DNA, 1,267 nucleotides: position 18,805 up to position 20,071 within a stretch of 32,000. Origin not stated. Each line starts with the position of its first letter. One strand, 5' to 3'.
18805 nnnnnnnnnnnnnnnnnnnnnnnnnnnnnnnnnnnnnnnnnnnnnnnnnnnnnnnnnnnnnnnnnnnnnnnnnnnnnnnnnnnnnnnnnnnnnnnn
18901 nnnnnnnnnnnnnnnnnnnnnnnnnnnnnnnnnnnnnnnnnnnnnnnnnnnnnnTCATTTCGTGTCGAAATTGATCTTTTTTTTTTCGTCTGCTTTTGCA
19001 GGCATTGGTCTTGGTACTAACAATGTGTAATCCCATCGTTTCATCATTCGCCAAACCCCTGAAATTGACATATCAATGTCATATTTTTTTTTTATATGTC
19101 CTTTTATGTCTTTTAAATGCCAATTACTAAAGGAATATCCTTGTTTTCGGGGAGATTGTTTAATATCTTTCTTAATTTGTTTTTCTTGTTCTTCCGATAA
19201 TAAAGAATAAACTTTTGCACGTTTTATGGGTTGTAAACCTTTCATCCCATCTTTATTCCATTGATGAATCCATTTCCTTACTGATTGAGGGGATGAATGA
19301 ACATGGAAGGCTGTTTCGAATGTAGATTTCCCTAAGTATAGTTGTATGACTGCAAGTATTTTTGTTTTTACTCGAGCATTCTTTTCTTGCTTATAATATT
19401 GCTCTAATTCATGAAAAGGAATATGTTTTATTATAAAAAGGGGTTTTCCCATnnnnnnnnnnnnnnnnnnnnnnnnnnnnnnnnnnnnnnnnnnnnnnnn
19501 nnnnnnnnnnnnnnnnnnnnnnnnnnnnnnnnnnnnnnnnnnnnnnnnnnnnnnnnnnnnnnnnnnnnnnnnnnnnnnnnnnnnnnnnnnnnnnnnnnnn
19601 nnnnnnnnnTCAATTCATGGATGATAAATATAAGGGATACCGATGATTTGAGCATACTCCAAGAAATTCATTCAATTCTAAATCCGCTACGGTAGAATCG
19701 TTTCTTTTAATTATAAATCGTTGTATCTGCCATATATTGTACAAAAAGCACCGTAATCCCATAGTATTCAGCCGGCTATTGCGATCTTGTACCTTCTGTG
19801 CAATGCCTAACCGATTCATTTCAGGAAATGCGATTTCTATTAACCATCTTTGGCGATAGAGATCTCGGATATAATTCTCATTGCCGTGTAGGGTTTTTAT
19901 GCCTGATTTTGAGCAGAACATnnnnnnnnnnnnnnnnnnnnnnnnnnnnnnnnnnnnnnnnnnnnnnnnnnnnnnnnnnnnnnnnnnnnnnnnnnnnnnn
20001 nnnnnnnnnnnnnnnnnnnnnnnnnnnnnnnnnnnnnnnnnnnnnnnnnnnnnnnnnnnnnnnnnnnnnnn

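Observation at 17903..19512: IS630 carrying a convergent DUF3024-like passenger gene inside its inverted ends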

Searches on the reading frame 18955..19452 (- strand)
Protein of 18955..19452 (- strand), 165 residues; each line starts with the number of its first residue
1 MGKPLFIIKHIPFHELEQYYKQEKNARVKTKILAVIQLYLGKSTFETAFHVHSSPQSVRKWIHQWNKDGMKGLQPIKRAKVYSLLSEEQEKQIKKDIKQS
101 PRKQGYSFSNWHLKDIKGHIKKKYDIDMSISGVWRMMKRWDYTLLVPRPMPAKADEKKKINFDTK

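Call 4: search_protein_families(library=pfam, proteins=[window:18955-19452:-], max_evalue=1)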
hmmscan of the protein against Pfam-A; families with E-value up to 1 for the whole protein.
window:18955-19452:- (165 aa): 9 families
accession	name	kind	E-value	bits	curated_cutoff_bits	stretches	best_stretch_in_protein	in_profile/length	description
PF13592.12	HTH_33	-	2.1e-17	62.9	25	1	108-158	2-52/60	Winged helix-turn helix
PF13565.12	HTH_32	-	3.5e-12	47.1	33.7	1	57-136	1-72/73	Homeodomain-like domain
PF13551.12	HTH_29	-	4.1e-06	27.2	28.1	1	32-90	2-63/64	Winged helix-turn helix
PF13518.12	HTH_28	-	6.1e-05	23.4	25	1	34-79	4-50/52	Helix-turn-helix domain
PF13384.12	HTH_23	-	0.00012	22.3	24.6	1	26-73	2-49/50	Homeodomain-like domain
PF13027.11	DUF3888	-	0.003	18.4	22.2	1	15-71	16-70/87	Protein of unknown function (DUF3888)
PF14493.12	HTH_40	-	0.028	15.1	27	1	45-127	16-83/89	Helix-turn-helix domain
PF10256.14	Erf4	-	0.089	13.2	29.3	1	17-69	46-96/116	Golgin subfamily A member 7/ERF4 family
PF09479.16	Flg_new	-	0.14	12.8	27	1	91-115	20-42/65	Listeria-Bacteroides repeat domain (List_Bact_rpt)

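Call 100: search_protein_families(library=ncbifam, proteins=[window:18955-19452:-], max_evalue=0.01)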
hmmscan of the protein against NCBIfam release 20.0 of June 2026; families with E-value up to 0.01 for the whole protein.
window:18955-19452:- (165 aa): 2 families
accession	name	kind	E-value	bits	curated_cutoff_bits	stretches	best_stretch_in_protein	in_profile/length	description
NF033545.0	transpos_IS630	equivalog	2.2e-22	79.9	100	1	33-163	3-131/299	IS630 family transposase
NF033577.2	transpos_IS481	equivalog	2.9e-06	27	224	1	37-163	7-124/284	IS481 family transposase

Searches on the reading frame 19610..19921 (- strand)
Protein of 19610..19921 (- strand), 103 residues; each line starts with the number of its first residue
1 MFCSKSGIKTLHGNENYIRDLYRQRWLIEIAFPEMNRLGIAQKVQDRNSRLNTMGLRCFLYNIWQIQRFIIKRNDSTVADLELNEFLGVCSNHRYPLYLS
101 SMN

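Call 95: search_protein_families(library=pfam, proteins=[window:19610-19921:-], max_evalue=0.01)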
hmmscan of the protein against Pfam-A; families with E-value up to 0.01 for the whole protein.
window:19610-19921:- (103 aa): 1 family
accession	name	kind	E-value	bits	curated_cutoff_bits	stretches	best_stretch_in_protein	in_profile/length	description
PF01609.27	DDE_Tnp_1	-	0.0009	19.5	23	1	18-63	153-200/200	Transposase DDE domain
